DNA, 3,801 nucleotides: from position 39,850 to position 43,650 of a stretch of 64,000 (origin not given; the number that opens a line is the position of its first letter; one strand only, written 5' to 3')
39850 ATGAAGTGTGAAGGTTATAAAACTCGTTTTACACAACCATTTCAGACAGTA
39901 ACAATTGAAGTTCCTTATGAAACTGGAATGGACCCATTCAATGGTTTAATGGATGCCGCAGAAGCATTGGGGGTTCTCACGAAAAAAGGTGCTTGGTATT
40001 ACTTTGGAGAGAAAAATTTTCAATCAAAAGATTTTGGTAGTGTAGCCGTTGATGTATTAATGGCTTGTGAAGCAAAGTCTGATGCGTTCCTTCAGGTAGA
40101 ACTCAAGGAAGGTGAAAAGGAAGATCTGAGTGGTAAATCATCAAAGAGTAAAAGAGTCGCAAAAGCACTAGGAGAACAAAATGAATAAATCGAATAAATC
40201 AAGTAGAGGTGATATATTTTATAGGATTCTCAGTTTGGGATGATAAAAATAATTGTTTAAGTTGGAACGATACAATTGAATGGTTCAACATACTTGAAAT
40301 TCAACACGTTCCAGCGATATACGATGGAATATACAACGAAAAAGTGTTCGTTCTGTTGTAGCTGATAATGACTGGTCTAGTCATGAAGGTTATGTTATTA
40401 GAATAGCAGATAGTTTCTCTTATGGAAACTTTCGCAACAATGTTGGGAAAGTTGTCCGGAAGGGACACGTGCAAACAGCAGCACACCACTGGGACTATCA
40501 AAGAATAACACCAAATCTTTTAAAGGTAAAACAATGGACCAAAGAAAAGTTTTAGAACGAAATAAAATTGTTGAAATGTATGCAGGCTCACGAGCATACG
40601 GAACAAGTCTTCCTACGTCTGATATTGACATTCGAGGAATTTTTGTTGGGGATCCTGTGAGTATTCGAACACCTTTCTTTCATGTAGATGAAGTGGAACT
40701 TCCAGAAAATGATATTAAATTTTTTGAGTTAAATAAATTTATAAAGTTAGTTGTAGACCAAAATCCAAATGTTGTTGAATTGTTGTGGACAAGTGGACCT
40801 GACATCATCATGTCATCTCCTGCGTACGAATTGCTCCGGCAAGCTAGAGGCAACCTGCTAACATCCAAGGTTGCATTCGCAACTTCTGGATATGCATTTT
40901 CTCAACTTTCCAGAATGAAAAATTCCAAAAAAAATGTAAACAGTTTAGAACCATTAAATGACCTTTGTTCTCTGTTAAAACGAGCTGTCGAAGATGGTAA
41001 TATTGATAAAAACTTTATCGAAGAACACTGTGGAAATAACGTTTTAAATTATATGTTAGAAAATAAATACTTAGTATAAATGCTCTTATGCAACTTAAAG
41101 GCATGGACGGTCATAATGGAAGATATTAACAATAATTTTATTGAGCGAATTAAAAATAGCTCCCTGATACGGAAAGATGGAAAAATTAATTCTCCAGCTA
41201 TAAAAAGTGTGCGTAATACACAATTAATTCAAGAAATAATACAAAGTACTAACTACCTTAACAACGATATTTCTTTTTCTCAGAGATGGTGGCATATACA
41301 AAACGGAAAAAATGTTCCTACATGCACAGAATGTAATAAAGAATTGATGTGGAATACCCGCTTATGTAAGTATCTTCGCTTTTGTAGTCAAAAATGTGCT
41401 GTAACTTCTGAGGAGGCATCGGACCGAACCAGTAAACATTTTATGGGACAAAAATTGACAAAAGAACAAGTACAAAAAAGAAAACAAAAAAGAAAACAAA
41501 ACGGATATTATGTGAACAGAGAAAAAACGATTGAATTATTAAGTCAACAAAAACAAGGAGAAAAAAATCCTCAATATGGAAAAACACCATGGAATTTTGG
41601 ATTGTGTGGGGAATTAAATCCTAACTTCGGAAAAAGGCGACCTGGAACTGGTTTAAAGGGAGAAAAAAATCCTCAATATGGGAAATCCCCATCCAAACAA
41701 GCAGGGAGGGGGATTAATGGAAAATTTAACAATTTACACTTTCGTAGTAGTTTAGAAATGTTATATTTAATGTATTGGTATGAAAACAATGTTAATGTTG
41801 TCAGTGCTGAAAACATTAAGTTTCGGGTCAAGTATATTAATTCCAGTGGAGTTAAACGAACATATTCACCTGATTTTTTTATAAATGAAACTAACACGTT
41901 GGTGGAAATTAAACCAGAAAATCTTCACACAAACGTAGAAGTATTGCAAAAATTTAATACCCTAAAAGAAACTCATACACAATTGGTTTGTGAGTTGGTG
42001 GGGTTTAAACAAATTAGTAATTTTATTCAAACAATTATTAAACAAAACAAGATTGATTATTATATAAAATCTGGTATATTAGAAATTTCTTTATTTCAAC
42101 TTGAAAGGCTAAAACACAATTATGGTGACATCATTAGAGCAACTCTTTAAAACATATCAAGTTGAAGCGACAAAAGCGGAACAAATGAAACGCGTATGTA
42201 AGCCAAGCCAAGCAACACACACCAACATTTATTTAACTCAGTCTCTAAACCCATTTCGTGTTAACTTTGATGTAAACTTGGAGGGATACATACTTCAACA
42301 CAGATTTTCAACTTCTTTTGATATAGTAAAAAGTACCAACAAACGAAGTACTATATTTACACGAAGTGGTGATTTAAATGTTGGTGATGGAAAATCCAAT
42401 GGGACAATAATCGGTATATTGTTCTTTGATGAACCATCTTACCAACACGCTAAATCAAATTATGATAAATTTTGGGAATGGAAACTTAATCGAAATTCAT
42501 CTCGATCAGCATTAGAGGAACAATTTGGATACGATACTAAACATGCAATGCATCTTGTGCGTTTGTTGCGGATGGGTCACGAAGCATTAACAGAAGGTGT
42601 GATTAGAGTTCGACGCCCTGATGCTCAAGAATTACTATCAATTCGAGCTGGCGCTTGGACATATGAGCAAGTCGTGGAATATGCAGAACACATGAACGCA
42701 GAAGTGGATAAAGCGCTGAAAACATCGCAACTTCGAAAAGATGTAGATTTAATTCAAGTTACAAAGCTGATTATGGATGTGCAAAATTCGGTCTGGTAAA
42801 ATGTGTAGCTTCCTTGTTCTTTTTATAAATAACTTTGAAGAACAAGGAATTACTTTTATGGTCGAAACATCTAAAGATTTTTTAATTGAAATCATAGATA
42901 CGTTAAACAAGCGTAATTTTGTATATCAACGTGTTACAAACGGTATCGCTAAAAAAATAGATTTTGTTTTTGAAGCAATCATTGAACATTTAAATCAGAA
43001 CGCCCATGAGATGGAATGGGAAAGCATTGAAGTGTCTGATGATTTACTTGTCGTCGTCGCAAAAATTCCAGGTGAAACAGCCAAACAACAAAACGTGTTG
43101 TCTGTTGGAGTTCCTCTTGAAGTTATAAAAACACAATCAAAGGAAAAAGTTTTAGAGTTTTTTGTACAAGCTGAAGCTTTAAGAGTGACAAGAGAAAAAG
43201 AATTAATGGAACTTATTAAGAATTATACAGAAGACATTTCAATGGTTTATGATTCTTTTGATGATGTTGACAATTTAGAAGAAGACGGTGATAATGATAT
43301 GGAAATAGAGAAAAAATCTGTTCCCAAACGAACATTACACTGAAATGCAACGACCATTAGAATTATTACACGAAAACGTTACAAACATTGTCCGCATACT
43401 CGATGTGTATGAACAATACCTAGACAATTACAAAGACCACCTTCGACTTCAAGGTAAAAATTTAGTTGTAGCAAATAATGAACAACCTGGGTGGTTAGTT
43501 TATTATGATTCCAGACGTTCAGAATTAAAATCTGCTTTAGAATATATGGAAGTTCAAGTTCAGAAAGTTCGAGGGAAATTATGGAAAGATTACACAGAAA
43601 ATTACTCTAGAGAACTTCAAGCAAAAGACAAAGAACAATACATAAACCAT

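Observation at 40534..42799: Nucleotidyltransferase gene in two pieces with a homing endonuclease between them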

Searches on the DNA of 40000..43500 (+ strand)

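Call 5: search_rna_families(source=window, start=40000, end=43500, threshold=evalue, max_evalue=10, show_alignments=3)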
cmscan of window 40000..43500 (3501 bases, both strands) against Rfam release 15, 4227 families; matches with E-value up to 10: 3.
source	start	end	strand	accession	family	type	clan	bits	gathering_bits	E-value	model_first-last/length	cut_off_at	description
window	42392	42430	+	RF04352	Plastid-psbA-4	Cis-reg;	CL00153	20.1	56.8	5.5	1-61/61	no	Plastid-psbA-4 3UTR RNA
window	42506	42522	-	RF02726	sno_ZL63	Gene; snRNA; snoRNA; CD-box;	-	16.6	50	9.9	15-31/43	no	Small nucleolar RNA ZL63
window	40860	40877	-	RF04333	Plastid-ycf3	Intron;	-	14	55.2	9.1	27-44/47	no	Plastid-ycf3 group II-D1 intron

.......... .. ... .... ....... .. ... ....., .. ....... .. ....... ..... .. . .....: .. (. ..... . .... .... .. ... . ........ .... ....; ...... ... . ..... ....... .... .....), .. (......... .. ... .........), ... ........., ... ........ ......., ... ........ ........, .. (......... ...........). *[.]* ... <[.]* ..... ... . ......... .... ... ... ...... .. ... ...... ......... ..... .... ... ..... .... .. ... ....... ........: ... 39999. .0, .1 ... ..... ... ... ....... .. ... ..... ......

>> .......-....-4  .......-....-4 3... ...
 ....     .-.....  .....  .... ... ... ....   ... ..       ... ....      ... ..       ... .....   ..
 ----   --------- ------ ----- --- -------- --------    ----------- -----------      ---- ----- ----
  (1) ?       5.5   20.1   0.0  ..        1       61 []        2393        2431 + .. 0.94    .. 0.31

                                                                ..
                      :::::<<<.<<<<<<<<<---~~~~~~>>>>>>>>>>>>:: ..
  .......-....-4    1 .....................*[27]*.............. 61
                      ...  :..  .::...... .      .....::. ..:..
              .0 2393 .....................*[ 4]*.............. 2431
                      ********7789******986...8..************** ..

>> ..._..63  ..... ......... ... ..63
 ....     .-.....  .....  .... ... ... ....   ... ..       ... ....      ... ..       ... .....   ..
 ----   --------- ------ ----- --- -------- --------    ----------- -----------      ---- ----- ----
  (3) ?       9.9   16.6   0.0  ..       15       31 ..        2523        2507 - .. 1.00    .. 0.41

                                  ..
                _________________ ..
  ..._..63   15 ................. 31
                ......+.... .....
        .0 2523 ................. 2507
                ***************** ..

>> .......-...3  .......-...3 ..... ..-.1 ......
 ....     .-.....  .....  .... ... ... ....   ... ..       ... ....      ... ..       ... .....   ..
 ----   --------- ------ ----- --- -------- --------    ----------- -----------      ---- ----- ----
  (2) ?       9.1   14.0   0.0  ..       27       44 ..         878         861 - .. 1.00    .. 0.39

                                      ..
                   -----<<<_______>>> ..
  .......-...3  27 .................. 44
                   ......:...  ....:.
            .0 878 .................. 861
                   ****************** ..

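Call 7: search_dna_similar(query=window:40150-42850:+, collection=phages, mode=near, max_rows=30)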
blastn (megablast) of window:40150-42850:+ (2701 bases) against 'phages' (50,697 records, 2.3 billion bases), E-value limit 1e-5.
No match.

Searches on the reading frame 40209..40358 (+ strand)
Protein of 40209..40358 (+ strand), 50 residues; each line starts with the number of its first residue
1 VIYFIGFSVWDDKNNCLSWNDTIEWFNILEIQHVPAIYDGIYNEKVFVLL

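Call 3: search_protein_families(library=pfam, proteins=[window:40209-40358:+], max_evalue=0.1)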
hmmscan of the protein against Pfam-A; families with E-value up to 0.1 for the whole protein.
window:40209-40358:+ (50 aa): 1 family
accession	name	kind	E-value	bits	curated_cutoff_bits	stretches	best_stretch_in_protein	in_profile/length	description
PF09414.15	RNA_ligase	-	4.3e-05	24.2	27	1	3-44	87-132/171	RNA ligase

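Call 4: search_protein_families(library=phrogs, proteins=[window:40209-40358:+], max_evalue=0.01)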
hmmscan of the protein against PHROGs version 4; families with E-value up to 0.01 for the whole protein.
window:40209-40358:+ (50 aa): 2 families
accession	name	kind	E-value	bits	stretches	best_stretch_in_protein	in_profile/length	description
phrog_24030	-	DNA, RNA and nucleotide metabolism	6e-14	53.1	1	3-46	237-280/342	RNA ligase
phrog_34045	-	unknown function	5.3e-10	40.3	1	3-46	110-152/219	-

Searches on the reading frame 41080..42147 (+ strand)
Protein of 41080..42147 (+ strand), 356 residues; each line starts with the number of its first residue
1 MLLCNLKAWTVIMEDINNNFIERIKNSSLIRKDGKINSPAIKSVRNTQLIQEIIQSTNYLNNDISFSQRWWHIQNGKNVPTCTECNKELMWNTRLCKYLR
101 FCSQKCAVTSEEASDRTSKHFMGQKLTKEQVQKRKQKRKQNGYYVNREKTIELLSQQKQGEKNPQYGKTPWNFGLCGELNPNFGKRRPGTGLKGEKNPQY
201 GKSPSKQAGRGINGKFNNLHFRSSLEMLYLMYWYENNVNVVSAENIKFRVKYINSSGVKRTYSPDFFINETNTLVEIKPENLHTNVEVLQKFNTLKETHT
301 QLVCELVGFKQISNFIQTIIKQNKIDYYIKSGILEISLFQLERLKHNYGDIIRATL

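Call 3: search_protein_families(library=pfam, proteins=[window:41080-42147:+], max_evalue=0.1)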
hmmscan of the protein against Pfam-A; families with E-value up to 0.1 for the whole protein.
window:41080-42147:+ (356 aa): 5 families
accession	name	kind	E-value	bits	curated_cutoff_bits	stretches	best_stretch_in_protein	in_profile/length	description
PF07460.16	NUMOD3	-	1.2e-07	32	20.4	1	148-169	6-27/37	NUMOD3 motif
PF24308.1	DUF7487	-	0.00035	21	27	1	239-291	158-211/220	Family of unknown function (DUF7487)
PF00840.27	Glyco_hydro_7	-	0.0015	17.7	27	1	68-140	36-103/435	Glycosyl hydrolase family 7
PF08722.17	Tn7_TnsA-like_N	-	0.0016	19.4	26.5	1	248-285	12-56/85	TnsA-like endonuclease N terminal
PF23482.1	YLR146W-A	-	0.031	14.8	27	0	287-314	22-49/62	YLR146W-A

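Call 4: search_protein_families(library=phrogs, proteins=[window:41080-42147:+], max_evalue=0.01)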
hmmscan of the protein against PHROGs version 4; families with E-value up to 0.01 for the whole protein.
window:41080-42147:+ (356 aa): 5 families
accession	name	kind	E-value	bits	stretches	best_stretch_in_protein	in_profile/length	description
phrog_218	-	connector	6e-09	37.1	1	213-291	17-99/148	head closure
phrog_15137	-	DNA, RNA and nucleotide metabolism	1e-07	32.8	1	57-284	28-194/236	endonuclease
phrog_22215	-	unknown function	5.9e-05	23.9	1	214-294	210-286/324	-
phrog_22417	-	unknown function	0.0038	17.8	1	219-316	172-255/291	-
phrog_21964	-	DNA, RNA and nucleotide metabolism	0.006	17.2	0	142-180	63-101/244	HNH endonuclease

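Call 15: search_dna_similar(query=window:41116-42147:+, collection=phages, mode=protein, max_rows=30)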
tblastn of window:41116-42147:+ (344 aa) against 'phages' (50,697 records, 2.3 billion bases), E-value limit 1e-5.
Records with a match: 1; places in all: 1; records where one place covers at least 80% of the query: 0.
Best place of each record, by identity: <60% 1.
By first word of the organism name: Vibrio 1.
By host as written in the record: Vibrio parahaemolyticus 1.
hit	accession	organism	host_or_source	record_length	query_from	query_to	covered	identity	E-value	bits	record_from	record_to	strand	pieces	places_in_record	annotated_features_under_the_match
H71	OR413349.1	Vibrio phage pv27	Vibrio parahaemolyticus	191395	196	287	27%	32.6%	3e-10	67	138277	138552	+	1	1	hypothetical protein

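Call 23: find_related_loci(query=window:41116-42147:+, collection=viral_contigs, flank=6000)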
Query window:41116-42147:+ (344 aa) in viral_contigs; peptide patterns used: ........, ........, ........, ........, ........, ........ (x = any residue, [..] = any of these).
4 stretches matched a pattern, but none encodes a relative of the query by tblastn (E <= 1e-3).

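Call 37: find_homologous_proteins(query=window:41116-42147:+, lengths=near)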
Query window:41116-42147:+ (344 aa): 28 proteins with E <= 0.001 among 864 candidates. Only proteins of 189 to 602 residues were searched: fused or split forms outside these lengths cannot appear, so this answer is no evidence that the protein stands alone or is whole; lengths 'longer' or 'shorter' looks for them.
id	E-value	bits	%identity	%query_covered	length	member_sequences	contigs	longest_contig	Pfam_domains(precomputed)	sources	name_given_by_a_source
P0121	8.4e-230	780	100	100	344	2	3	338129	PF07460.17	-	-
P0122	1.3e-117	411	56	97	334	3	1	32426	PF07460.17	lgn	-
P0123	4.8e-114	399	54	95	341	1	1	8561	-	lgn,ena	-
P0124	6.3e-114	399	55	98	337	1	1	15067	PF07460.17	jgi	jgi:hypothetical protein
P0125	6.7e-114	399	56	98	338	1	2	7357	-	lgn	-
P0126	5.0e-110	386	56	95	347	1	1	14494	PF07460.17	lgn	-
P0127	6.7e-106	372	53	97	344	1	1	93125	PF07460.17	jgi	-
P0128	1.6e-105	371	53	95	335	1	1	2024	PF07460.17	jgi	jgi:hypothetical protein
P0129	2.3e-105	371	54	96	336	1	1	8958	PF07460.17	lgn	-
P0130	2.4e-105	371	51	99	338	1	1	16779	PF07460.17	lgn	-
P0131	6.9e-105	369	52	95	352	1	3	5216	-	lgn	-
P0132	4.5e-104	366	51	98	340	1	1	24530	PF07460.17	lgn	-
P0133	1.6e-103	365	53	95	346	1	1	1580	PF07460.17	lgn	-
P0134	4.4e-103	363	51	99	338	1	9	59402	-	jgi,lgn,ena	jgi:endogenous inhibitor of DNA gyrase (YacG/DUF329 family)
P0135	8.7e-102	359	51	99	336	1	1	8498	PF07460.17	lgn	-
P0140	1.9e-84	302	45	100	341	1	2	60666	PF07460.17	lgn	-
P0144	7.5e-42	162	35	89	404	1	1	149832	-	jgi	jgi:hypothetical protein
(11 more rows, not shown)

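Call 38: find_encoding_contigs(protein=P0144, flank=5000, max_places=2)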
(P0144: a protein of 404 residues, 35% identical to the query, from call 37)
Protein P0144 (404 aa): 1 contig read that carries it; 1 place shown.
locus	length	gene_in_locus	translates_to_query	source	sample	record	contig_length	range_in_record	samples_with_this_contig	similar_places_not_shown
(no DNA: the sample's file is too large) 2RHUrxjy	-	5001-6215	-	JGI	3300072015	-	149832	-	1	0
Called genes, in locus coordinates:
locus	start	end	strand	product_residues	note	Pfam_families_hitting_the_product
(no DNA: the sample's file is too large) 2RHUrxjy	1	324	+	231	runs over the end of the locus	-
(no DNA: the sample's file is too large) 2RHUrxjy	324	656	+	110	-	-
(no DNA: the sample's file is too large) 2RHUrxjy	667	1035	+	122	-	-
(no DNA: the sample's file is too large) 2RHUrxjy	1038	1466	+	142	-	-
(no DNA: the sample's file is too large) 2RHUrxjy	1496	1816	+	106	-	-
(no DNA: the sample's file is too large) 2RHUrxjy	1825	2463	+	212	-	PF01909:NTP_transf_2 (weak), PF18765:Polbeta (weak)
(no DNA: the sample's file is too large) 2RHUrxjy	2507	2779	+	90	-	-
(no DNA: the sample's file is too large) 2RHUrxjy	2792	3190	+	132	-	-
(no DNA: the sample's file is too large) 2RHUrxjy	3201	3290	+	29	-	-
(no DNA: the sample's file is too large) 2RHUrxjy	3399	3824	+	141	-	PF07885:Ion_trans_2 (weak)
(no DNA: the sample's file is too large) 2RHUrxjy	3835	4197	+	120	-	-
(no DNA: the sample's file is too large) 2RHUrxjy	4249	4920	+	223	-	PF10127:RlaP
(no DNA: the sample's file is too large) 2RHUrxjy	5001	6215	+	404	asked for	-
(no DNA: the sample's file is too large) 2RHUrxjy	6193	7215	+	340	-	-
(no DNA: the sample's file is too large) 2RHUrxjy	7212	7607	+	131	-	-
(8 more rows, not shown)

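Call 39: find_encoding_contigs(protein=P0140, flank=5000, max_places=2)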
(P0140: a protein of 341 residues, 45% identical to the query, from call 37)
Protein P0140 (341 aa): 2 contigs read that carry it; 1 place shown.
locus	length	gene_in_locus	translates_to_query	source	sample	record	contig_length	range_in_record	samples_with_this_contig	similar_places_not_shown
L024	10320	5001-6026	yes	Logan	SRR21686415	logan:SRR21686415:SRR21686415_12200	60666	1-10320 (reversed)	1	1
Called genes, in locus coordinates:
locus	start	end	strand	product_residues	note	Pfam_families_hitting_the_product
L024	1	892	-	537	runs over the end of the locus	PF05731:TROVE, PF25045:vWA_Ro60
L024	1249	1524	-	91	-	-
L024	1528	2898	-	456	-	-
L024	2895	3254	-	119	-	-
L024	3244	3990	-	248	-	PF01555:N6_N4_Mtase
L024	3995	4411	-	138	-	-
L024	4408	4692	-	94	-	-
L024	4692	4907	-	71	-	-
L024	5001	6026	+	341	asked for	PF07460:NUMOD3 (weak)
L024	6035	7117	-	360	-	PF10127:RlaP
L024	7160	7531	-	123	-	-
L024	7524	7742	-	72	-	-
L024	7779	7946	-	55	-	-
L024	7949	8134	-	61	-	-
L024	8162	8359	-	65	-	-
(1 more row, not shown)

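Call 45: search_solved_structures(query=window:41116-42147:+, max_evalue=1)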
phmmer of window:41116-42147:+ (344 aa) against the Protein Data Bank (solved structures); distinct sequences matched with E-value up to 1: 5.
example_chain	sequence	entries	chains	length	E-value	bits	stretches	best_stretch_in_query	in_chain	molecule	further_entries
5jx1_A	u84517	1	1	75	0.13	14.7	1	99-153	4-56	Chimera protein of Kinesin-like protein KIF3A and Microtubule-associated protein RP/EB fam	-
5jvp_A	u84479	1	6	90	0.27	13.6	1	115-153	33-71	Chimera protein of Centromere-associated protein E and Microtubule-associated protein RP/E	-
3mtu_A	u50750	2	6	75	0.29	13.6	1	103-153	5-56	Tropomyosin alpha-1 chain,Microtubule-associated protein RP/EB family member 1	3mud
5jvr_A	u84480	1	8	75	0.59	12.5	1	114-153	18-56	Chimera protein of mouse KIF3A,fruit fly Kinesin-1 and human EB1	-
2m46_A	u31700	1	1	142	0.6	12.5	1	199-312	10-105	Arsenate reductase, putative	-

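Call 60: predict_structure(alignment_id=A2)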
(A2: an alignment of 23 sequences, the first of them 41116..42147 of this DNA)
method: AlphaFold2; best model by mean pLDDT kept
length: 344 residues; sequences in the alignment: 23
mean_pLDDT: 87.4   pTM: 0.49
mean pLDDT of the five models: 87.4, 87.2, 85.2, 84.9, 84.0
residues with pLDDT >= 90: 217; 70-90: 89; 50-70: 38; < 50: 0
segments of 3 or more residues with pLDDT < 50: none
pLDDT, mean of each block of 10 residues (from residue 1): 79 91 89 94 93 93 94 94 93 89 76 77 79 76 81 78 72 57 66 64 95 97 97 93 90 96 96 96 97 97 96 96 95 94 90
secondary structure, 60 per line:
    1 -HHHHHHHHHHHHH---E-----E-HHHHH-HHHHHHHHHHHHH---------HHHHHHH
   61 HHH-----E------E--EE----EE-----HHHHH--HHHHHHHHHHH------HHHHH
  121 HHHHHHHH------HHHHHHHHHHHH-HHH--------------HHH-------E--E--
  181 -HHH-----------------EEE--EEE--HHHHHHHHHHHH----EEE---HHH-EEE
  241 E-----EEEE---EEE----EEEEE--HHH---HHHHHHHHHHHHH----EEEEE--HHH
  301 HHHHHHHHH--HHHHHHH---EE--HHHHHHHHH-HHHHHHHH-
elements in order: H2-14 H26-30 H32-44 H54-63 H92-96 H99-109 H116-128 H135-146 E202-204 E207-209 H212-223 E228-230 E238-241 E247-250 E254-256 E261-265 H274-286 E291-295 H298-309 H312-318 H326-334 H336-343

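Call 71: fold_search(model_id=the predicted structure, library=pdb)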
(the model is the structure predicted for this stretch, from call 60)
No match with E <= 0.001 here; weaker rows may still be real.
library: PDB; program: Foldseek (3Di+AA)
matches with E <= 10: 500; with E <= 0.001: 0
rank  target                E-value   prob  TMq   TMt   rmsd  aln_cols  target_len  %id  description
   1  1t0f_B                6.7e-03  1.00  0.27  0.35   4.4       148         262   16  Crystal Structure of the TnsA/TnsC(504-555) complex (released 2004-11-09)
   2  9bw1_M                1.1e-02  1.00  0.27  0.13   5.3       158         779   17  TnsABCD-DNA transpososome (released 2024-10-16)
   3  1t0f_A                1.9e-02  1.00  0.28  0.35   4.0       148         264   16  Crystal Structure of the TnsA/TnsC(504-555) complex (released 2004-11-09)
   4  1f1z_A                2.3e-02  0.99  0.27  0.35   4.3       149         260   15  TNSA, a catalytic component of the TN7 transposition system (released 2000-06-28)
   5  6okh_A                4.9e-02  0.44  0.14  0.24  10.4       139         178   10  Structure of an uncharacterized protein from Leptospira borgpetersenii serovar Hardjo-bovis (strain JB197) (released 2019-05-08)
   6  9dou_A                6.2e-02  0.54  0.18  0.09   9.4       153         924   16  Taeniopygia guttata R2 retrotransposon (R2Tg) initiating target-primed reverse transcription (released 2025-05-21)
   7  1wdj_B                1.2e-01  0.47  0.14  0.28   7.3       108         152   13  Crystal structure of TT1808 from Thermus thermophilus HB8 (released 2004-11-17)
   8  6p4o_D                1.6e-01  0.80  0.17  0.13   5.6        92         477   17  Complex of XPB helicase with Bax1 endonuclease from Sulfurisphaera tokodaii at 3.15 Angstroms resolution (released 2020-06-03)
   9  9nl2_A                1.8e-01  0.23  0.16  0.07  10.0       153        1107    9  Structure of R2 retrotransposon protein from Platysternon megacephalum initiating target-primed reverse transcription (released 2025-06-18)
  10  4ic1_B                1.9e-01  0.41  0.15  0.23   6.5        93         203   14  Crystal structure of SSO0001 (released 2013-01-16)
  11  7bqc_MODEL_1_A        1.9e-01  0.12  0.09  0.21  16.1       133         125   13  Solution NMR structure of NF4; de novo designed protein with a novel fold (released 2021-03-24)
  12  9y1l_B                1.9e-01  0.41  0.14  0.27   6.4       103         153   16  Crystal Structure of Putative Restriction Endonuclease Domain-Containing Protein from Leptospirillum ferriphilum YSK (released 2025-09-10)
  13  1wdj_A                2.1e-01  0.47  0.15  0.25   6.6       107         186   13  Crystal structure of TT1808 from Thermus thermophilus HB8 (released 2004-11-17)
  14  3h4r                  2.1e-01  0.23  0.15  0.22  14.8       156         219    9  Crystal structure of E. coli RecE exonuclease (released 2009-05-26)
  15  9nl3_A                2.1e-01  0.30  0.17  0.07   9.7       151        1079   10  Structure of R2 retrotransposon protein from Taeniopygia guttata initiating target-primed reverse transcription (released 2025-06-18)
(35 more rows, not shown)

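Call 91: search_protein_families(library=ncbifam, proteins=[window:41116-42147:+], max_evalue=0.01)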
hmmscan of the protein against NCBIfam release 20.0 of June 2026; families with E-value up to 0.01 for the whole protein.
window:41116-42147:+ (344 aa): 0 families

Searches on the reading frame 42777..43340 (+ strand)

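Call 3: search_protein_families(library=pfam, proteins=[window:42777-43340:+], max_evalue=0.1)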
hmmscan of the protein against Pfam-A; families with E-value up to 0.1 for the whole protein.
window:42777-43340:+ (188 aa): 1 family
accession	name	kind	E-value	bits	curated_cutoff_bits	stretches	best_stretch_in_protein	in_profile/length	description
PF17433.7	Glyco_hydro_49N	-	0.062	13.4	21.3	1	47-107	54-115/188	Glycosyl hydrolase family 49 N-terminal Ig-like domain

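Call 4: search_protein_families(library=phrogs, proteins=[window:42777-43340:+], max_evalue=0.01)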
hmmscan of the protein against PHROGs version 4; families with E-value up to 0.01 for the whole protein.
window:42777-43340:+ (188 aa): 1 family
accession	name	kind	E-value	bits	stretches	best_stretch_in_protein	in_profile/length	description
phrog_7303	-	unknown function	0.0063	17.6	0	36-76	13-52/80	-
